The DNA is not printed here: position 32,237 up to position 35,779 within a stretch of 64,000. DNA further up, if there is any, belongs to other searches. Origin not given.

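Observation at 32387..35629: STAND ATPase with the SARP wHTH-BTAD module at the C-terminus instead of the N-terminus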

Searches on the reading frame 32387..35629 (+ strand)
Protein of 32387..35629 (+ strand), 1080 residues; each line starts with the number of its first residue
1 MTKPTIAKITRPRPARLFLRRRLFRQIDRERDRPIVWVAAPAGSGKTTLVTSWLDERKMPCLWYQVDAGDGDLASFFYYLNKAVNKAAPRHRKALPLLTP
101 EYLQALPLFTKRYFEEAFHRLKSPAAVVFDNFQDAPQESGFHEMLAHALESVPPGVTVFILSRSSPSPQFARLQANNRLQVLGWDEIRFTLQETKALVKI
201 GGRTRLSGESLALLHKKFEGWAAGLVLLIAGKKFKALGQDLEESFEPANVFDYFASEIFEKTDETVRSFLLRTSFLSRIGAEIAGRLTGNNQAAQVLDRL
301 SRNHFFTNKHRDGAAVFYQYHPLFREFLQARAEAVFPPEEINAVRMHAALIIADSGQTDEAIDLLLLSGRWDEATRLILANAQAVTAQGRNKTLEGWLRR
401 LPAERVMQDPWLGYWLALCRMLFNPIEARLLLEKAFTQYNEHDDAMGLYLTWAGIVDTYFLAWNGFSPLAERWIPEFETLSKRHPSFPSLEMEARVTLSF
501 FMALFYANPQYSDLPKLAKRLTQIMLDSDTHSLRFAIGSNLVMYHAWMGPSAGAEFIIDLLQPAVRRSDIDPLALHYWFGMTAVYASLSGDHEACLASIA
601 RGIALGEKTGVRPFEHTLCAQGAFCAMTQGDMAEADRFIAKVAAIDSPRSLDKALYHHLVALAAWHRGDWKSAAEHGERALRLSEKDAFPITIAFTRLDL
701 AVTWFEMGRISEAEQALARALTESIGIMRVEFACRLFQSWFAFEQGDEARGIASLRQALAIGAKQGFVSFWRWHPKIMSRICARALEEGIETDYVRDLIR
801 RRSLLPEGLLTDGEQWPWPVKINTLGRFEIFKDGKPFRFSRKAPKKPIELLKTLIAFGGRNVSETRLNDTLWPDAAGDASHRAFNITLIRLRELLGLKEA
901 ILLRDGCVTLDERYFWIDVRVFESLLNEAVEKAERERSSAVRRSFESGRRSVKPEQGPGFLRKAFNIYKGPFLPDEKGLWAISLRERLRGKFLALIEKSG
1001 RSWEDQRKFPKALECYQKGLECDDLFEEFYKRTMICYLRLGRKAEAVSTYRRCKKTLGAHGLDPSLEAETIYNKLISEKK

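Call 5: search_protein_families(library=pfam, proteins=[window:32387-35629:+], max_evalue=1)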
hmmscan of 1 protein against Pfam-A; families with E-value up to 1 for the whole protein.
window:32387-35629:+ (1080 aa): 21 families
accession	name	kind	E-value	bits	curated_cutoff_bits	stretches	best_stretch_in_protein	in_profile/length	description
PF03704.23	BTAD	-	6.4e-14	53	22.1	1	953-1074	21-144/146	Bacterial transcriptional activator domain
PF07719.23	TPR_2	-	1.6e-11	43.9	27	2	654-686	1-33/34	Tetratricopeptide repeat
PF00515.34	TPR_1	-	5.4e-08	32.8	27.8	1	1004-1023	12-31/34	Tetratricopeptide repeat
PF13432.12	TPR_16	-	5.9e-07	30.3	32.7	2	705-763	8-62/65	Tetratricopeptide repeat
PF13424.12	TPR_12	-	2.8e-06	27.9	30.1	1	623-686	10-77/77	Tetratricopeptide repeat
PF25199.1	nSTAND_NTPase5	-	1.5e-05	25.3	34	1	3-49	8-57/145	Novel STAND NTPase 5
PF17874.7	TPR_MalT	-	3.2e-05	23.8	45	1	599-769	145-317/336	MalT-like TPR region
PF24883.2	NPHP3_N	-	3.4e-05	24.5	24.8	1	18-163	6-164/164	Nephrocystin 3, N-terminal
PF13428.12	TPR_14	-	0.00021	22.1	23.5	0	659-688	6-35/44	Tetratricopeptide repeat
PF14559.12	TPR_19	-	0.00046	20.9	25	1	667-721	4-52/68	Tetratricopeptide repeat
PF13191.12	AAA_16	-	0.00061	20.8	32.6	1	22-140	14-149/167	AAA ATPase domain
PF13181.12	TPR_8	-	0.0007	20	25.7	0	1036-1054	10-28/34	Tetratricopeptide repeat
PF13401.12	AAA_22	-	0.00092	20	27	1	32-145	4-101/130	AAA domain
PF13176.12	TPR_7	-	0.0019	18.6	27.9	0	1036-1053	8-25/36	Tetratricopeptide repeat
PF13374.12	TPR_10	-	0.003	18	27.5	1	697-721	5-29/42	Tetratricopeptide repeat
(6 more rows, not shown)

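Call 6: search_protein_families(library=ncbifam, proteins=[window:32387-35629:+], max_evalue=1)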
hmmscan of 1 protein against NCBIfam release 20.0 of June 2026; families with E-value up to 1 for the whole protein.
window:32387-35629:+ (1080 aa): 9 families
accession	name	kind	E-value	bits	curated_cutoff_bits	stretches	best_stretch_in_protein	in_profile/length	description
NF003420.0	PRK04841.1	equivalog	9.6e-63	212.5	537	2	8-428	6-430/903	HTH-type transcriptional regulator MalT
NF053720.1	NsdA_fam_reg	subfamily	8.8e-07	28.8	75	2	529-685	235-399/432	NsdA family TPR-like regulatory protein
NF008017.0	PRK10747.1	equivalog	0.00052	19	608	1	623-702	91-166/398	protoheme IX biogenesis protein HemY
TIGR02552.1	LcrH_SycD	equivalog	0.0014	18.3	104.8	0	1002-1054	61-113/136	SycD/LcrH family type III secretion system chaperone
NF041231.1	BagI_FevR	exception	0.0067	15.8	500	0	849-900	17-68/315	AfsR/SARP family transcriptional regulator BagI/FevR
NF006745.0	PRK09270.1-4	equivalog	0.022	13.7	228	1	25-53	34-62/246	nucleoside/nucleotide kinase family protein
NF008757.0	PRK11788.1-5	equivalog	0.026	13.7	363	1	634-757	125-239/388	lipopolysaccharide assembly protein LapB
TIGR02917.1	PEP_TPR_lipo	equivalog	0.22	9.3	312.2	0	650-723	461-528/899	XrtA/PEP-CTERM system TPR-repeat protein PrsT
TIGR00990.1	3a0801s09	subfamily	0.23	10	757.25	0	981-1046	115-179/615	mitochondrial import receptor subunit TOM70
